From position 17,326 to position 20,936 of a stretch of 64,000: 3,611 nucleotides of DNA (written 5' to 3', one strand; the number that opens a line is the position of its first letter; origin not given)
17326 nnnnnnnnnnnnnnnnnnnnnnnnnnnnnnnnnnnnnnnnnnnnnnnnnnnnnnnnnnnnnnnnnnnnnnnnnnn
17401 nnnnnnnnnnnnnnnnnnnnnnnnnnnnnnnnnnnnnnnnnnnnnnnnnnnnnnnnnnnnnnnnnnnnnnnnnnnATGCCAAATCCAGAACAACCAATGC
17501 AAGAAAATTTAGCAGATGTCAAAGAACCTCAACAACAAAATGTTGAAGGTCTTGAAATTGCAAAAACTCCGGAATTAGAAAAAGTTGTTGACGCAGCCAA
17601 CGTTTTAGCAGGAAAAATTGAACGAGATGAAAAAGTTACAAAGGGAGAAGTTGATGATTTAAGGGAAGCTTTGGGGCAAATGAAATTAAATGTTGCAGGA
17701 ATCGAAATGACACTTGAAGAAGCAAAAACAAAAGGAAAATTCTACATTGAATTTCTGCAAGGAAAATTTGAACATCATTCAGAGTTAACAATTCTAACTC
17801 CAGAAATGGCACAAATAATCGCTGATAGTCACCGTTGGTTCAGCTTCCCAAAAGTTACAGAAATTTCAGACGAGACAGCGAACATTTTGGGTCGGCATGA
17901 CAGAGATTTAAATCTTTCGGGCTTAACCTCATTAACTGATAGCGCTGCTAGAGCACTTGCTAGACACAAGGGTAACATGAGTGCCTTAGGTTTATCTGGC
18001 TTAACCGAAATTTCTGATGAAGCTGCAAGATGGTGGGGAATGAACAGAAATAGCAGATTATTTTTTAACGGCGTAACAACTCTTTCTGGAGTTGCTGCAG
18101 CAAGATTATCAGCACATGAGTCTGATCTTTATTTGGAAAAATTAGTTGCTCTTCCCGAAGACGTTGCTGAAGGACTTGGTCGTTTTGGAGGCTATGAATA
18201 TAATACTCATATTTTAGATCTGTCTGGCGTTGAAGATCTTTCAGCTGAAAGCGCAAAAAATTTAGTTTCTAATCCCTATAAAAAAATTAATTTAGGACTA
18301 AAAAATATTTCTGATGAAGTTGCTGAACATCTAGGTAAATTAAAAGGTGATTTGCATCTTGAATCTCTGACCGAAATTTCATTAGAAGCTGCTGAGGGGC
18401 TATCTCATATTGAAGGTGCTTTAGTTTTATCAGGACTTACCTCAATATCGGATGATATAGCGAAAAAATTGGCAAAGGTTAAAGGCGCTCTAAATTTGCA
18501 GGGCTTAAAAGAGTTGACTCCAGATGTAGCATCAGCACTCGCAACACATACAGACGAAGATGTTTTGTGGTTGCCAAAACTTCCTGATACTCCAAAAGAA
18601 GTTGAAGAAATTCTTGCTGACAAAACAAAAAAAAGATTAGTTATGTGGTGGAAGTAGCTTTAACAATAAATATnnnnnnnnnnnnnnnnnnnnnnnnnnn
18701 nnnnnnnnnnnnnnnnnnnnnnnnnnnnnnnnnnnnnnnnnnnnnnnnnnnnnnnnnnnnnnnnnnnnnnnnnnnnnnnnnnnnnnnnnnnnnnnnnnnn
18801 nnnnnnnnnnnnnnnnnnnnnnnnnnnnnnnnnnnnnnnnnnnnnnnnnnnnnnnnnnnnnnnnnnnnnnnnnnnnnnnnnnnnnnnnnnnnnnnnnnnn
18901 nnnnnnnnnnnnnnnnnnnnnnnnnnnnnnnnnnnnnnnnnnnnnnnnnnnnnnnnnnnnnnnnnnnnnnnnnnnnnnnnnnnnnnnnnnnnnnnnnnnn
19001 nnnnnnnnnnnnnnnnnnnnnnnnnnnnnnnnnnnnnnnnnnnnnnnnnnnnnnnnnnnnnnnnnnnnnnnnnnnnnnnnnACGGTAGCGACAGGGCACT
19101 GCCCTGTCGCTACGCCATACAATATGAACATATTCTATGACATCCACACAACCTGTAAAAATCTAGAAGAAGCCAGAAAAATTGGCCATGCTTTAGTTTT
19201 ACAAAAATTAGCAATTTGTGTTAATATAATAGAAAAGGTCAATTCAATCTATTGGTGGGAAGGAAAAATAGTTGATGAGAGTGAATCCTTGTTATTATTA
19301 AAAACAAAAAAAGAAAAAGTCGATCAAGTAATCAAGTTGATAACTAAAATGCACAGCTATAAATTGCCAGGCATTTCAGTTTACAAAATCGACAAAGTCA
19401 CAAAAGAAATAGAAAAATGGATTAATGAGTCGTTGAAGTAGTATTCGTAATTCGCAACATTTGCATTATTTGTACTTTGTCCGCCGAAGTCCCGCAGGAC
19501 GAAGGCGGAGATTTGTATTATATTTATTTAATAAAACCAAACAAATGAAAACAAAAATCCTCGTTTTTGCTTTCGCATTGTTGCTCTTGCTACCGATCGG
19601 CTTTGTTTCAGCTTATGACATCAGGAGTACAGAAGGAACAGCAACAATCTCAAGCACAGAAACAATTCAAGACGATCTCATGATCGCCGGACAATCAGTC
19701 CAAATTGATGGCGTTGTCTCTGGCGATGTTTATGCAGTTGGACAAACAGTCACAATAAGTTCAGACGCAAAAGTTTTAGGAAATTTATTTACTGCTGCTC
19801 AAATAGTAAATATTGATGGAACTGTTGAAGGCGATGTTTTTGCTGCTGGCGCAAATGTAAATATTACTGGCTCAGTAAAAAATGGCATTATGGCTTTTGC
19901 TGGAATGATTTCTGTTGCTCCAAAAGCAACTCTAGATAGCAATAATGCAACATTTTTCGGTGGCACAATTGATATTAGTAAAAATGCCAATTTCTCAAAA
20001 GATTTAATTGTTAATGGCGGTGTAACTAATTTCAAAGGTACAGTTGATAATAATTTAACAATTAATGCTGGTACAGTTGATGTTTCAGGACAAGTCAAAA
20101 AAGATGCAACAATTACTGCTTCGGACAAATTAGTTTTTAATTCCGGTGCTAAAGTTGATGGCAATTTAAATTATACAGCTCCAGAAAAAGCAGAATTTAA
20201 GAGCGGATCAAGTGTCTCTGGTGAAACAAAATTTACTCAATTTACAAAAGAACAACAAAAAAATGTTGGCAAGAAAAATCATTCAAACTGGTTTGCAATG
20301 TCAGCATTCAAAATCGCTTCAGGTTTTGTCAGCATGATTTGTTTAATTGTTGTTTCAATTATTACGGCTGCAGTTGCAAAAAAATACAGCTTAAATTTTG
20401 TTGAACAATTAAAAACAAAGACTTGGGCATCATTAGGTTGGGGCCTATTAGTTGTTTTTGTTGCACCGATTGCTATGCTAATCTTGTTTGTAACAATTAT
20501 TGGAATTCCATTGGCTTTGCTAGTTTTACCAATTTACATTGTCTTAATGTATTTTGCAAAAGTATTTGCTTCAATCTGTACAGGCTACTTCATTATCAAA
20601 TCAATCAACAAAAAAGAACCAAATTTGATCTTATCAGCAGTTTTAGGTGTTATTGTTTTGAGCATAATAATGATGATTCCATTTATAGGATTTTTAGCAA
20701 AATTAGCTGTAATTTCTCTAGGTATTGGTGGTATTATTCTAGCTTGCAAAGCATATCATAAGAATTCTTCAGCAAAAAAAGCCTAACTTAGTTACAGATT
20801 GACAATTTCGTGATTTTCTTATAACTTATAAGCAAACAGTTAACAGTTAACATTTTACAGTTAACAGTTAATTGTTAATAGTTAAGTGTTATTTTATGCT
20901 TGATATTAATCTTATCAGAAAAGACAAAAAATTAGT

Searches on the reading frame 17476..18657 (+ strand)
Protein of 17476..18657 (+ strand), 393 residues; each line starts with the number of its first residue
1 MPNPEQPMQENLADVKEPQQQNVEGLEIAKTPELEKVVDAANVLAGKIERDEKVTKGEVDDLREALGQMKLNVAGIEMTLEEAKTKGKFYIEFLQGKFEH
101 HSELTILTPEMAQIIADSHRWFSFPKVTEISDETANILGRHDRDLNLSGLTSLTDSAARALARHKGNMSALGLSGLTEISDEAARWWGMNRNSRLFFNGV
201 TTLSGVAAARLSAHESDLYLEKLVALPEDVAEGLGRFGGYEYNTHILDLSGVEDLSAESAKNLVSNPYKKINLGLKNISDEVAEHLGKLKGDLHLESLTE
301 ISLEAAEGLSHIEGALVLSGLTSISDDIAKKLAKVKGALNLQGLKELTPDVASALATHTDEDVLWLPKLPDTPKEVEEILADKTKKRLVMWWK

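Call 7: search_protein_families(library=pfam, proteins=[window:17476-18657:+], max_evalue=0.1)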
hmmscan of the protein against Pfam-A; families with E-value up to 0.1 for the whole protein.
window:17476-18657:+ (393 aa): 2 families
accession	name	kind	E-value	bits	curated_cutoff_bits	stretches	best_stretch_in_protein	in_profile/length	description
PF02969.23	TAF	-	0.00027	21.5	21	0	273-287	16-30/66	TATA box binding protein associated factor (TAF)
PF19113.5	DUF5799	-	0.041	14.7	26.2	0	32-102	68-138/148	Family of unknown function (DUF5799)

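Call 10: search_protein_families(library=ncbifam, proteins=[window:17476-18657:+], max_evalue=0.01)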
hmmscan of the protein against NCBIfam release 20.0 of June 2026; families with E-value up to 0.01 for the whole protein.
window:17476-18657:+ (393 aa): 0 families

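Call 31: search_protein_representatives(protein=window:17476-18657:+)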
Query: 393 residues. Proteins with E-value up to 0.001 (for the whole library): 3183; up to 1e-10: 1608; up to 1e-30: 177. The best 150 are listed.
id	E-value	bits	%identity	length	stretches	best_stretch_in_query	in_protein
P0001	8.7e-253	854.4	100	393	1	1-393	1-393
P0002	2.1e-89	316.8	33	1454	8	104-345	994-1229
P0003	3.9e-74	266.6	36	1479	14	124-235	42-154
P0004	4.7e-69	249.9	37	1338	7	115-367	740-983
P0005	3.2e-66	240.5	48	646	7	127-220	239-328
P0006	9.5e-66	239.0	39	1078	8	120-225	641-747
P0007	3.7e-62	227.1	38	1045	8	143-302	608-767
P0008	3.3e-60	220.7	44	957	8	274-358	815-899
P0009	1.2e-59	218.9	34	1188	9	244-359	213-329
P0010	4.3e-59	217.1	45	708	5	93-356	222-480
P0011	2.7e-58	214.5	38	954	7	137-351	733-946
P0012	4.5e-57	210.4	51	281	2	1-186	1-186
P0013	5.7e-56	206.8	36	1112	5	123-390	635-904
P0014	6.8e-55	203.3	38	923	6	118-355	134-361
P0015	3.5e-52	194.3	38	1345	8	194-356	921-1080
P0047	2.6e-41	158.5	41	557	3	128-364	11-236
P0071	1.3e-37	146.4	40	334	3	17-176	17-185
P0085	6.7e-36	140.7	34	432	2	5-358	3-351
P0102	3.5e-34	135.1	35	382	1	12-353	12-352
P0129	7.4e-33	130.7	45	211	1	4-193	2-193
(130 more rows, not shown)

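Call 32: search_protein_families(library=pfam, proteins=[P0002, P0005, P0010, P0047, P0085, P0102, P0071], max_evalue=0.01)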
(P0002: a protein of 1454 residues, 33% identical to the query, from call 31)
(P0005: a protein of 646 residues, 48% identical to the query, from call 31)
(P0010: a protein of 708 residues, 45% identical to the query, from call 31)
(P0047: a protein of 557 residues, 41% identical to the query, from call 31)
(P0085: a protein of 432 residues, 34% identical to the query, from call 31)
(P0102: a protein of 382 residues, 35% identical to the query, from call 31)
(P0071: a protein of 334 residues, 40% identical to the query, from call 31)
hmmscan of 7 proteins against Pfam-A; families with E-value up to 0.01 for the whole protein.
P0002 (1454 aa): 1 family
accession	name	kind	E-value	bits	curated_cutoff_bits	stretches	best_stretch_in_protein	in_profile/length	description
PF03948.19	Ribosomal_L9_C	-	2.9e-16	60.1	23.2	1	1371-1449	5-85/86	Ribosomal protein L9, C-terminal domain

P0005 (646 aa): 8 families
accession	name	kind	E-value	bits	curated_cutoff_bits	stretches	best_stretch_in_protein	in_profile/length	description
PF14373.11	Imm_superinfect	-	1.7e-13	50.6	27.9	1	597-637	1-41/42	Superinfection immunity protein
PF02969.23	TAF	-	5.1e-10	39.8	21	0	284-298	17-31/66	TATA box binding protein associated factor (TAF)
PF08014.17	MATCAP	-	2.3e-05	24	27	0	315-349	149-182/365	Microtubule-associated tyrosine carboxypeptidase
PF00941.27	FAD_binding_5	-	8.1e-05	22.9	27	0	175-258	12-90/170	FAD binding domain in molybdopterin dehydrogenase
PF04760.21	IF2_N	-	0.00047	20.3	25.3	0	87-115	22-49/53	Translation initiation factor IF-2, N-terminal region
PF05986.19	ADAMTS_spacer1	-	0.0032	18.2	23.6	0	70-120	16-72/115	ADAM-TS Spacer 1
PF01381.28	HTH_3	-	0.0037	17.7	23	0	189-206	29-46/55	Helix-turn-helix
PF21158.3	flgK_1st_1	-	0.0068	16.9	24.2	0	354-379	39-65/81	Flagellar hook-associated protein 1, D2-like domain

P0010 (708 aa): 1 family
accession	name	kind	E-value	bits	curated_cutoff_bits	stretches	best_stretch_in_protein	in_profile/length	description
PF23746.1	Gp41_Mu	-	2.3e-05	24.9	27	0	408-431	62-85/107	Tail assembly protein gp41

P0047 (557 aa): 1 family
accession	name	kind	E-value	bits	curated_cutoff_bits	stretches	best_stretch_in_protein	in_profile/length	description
PF03540.19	TAF10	-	0.0047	17.5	28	0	50-76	40-66/102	Transcription initiation factor TFIID 23-30kDa subunit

P0085 (432 aa): 0 families

P0102 (382 aa): 1 family
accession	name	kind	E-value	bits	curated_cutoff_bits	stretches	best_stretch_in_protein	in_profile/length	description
PF23952.1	LRR_EndoS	-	0.0088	16.7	27.9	0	240-268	21-49/116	Endo-beta-N-acetylglucosaminidase EndoS LRR domain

P0071 (334 aa): 2 families
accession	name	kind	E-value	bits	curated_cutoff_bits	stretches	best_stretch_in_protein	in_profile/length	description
PF13932.14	SAM_GIDA_C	-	0.00027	21.1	27.1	0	247-267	15-35/57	tRNA modifying enzyme MnmG/GidA C-terminal helical bundle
PF02969.23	TAF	-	0.0004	20.9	21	0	227-242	16-31/66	TATA box binding protein associated factor (TAF)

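Call 40: find_homologous_proteins(query=P0129, max_evalue=1e-10)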
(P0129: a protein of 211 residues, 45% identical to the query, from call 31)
Query P0129 (211 aa): 25 proteins with E <= 1e-10 among 591 candidates.
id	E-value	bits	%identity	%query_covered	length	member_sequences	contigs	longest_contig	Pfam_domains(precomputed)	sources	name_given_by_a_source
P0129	1.3e-125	434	100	100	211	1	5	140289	-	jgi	-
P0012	2.4e-67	245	53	92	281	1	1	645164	-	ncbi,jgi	ncbi:MAG: hypothetical protein WC663_02415 [Patescibacteria group bacterium]|jgi:hypothetical protei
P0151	3.6e-64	234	54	93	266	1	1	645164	-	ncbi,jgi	ncbi:MAG: hypothetical protein WC663_02405 [Patescibacteria group bacterium]|jgi:hypothetical protei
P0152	2.5e-62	228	55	100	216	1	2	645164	-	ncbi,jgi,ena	ncbi:MAG: hypothetical protein WC663_02370 [Patescibacteria group bacterium]|jgi:methyl coenzyme M r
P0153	1.5e-60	222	47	100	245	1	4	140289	-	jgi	-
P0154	4.6e-58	214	53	100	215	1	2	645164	-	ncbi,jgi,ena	ncbi:MAG: hypothetical protein WC663_02410 [Patescibacteria group bacterium]|jgi:hypothetical protei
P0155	5.6e-46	175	46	92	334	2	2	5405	-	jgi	-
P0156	4.6e-43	165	45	100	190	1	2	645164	-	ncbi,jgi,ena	ncbi:MAG: hypothetical protein WC663_01650 [Patescibacteria group bacterium]|jgi:hypothetical protei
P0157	1.2e-40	157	39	89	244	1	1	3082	-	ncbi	-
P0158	1.6e-36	144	41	92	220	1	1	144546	-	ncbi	-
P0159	6.8e-36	142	52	39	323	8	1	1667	-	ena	-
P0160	3.5e-33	133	35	70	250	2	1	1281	-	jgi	jgi:hypothetical protein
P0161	2.1e-31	127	43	74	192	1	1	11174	-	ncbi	-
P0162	5.6e-31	126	42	50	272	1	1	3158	-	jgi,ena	-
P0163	2.8e-26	111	46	41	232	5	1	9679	-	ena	-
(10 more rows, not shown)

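Call 41: find_encoding_contigs(protein=P0129, flank=10000, max_places=6)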
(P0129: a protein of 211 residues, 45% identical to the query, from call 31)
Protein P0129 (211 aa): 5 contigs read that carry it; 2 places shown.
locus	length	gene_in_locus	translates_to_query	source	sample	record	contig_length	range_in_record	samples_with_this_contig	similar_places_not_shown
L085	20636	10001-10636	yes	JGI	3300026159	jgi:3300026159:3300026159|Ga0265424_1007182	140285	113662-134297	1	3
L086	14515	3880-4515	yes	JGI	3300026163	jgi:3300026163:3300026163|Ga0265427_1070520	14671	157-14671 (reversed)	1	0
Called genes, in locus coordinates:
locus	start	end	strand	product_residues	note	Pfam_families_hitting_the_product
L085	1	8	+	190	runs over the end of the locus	-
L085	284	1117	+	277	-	-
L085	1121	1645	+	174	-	-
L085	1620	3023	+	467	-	PF23743:Beta-prop_BBS7 (faint), PF01839:FG-GAP (faint), PF13517:FG-GAP_3, PF00565:SNase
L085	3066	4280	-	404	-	PF08245:Mur_ligase_M, PF02875:Mur_ligase_C (weak)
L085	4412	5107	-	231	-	-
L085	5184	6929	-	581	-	PF07973:tRNA_SAD, PF00587:tRNA-synt_2b, PF03129:HGTP_anticodon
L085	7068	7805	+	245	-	-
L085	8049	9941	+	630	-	PF07728:AAA_5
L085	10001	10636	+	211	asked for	-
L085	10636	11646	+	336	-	-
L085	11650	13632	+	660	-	-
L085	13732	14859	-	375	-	-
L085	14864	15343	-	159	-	-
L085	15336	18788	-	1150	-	PF02811:PHP, PF07733:DNA_pol3_alpha, PF17657:DNA_pol3_finger, PF14579:HHH_6, PF01336:tRNA_anti-codon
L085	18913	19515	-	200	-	-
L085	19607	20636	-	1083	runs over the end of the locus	PF00801:PKD, PF18911:PKD_4, PF13946:DUF4214 (faint)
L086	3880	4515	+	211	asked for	-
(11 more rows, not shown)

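Call 63: find_encoding_contigs(protein=P0156, flank=5000, max_places=4)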
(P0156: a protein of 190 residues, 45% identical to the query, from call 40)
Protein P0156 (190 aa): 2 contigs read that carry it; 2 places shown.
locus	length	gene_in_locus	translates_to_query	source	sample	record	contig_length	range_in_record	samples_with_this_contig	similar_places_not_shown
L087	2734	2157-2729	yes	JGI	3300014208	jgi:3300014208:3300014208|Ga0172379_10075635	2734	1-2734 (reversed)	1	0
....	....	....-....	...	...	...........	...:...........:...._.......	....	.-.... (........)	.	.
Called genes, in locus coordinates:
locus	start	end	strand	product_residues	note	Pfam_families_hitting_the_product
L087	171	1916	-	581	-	PF07973:tRNA_SAD, PF00587:tRNA-synt_2b, PF03129:HGTP_anticodon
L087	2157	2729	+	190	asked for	-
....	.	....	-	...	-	?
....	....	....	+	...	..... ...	-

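Call 71: search_protein_families(library=pfam, proteins=[L085:11650-13632:+], max_evalue=0.001)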
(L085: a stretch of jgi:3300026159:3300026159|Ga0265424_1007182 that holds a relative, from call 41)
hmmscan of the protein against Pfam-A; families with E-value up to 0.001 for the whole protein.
L085:11650-13632:+ (660 aa): 0 families

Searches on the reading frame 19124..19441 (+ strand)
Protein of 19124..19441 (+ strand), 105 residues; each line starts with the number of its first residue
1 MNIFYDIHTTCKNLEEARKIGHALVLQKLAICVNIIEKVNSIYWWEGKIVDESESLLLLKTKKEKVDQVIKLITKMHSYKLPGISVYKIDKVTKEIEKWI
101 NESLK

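Call 7: search_protein_families(library=pfam, proteins=[window:19124-19441:+], max_evalue=0.1)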
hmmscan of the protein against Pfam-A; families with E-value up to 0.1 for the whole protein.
window:19124-19441:+ (105 aa): 2 families
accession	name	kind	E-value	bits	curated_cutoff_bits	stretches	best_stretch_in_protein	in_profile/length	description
PF03091.20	CutA1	-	1.1e-30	105.8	22.4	1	7-102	3-98/99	CutA1 divalent ion tolerance protein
PF01868.21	RNase_P-MRP_p29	-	0.024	15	27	1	45-75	26-56/84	Ribonuclease P/MRP, subunit p29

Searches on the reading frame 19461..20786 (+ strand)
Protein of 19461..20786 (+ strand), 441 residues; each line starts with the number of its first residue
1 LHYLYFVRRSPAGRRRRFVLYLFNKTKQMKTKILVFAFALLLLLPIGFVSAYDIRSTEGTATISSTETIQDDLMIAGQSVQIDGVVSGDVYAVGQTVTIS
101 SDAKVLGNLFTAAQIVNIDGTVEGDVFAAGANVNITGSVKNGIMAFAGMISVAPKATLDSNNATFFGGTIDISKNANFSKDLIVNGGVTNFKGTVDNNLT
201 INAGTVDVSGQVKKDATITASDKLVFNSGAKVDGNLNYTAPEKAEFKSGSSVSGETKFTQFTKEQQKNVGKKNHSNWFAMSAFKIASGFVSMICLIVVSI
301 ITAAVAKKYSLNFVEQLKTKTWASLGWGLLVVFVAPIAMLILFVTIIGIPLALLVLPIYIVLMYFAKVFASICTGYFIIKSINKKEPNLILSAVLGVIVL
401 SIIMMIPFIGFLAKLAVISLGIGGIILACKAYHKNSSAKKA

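Call 71: search_protein_families(library=pfam, proteins=[window:19461-20786:+], max_evalue=0.001)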
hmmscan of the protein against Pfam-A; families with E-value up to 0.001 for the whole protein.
window:19461-20786:+ (441 aa): 1 family
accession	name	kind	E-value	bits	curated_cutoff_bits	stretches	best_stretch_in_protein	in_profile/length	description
PF04519.19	Bactofilin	-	2.4e-11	44.2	27.9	1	63-157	3-92/98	Polymer-forming cytoskeletal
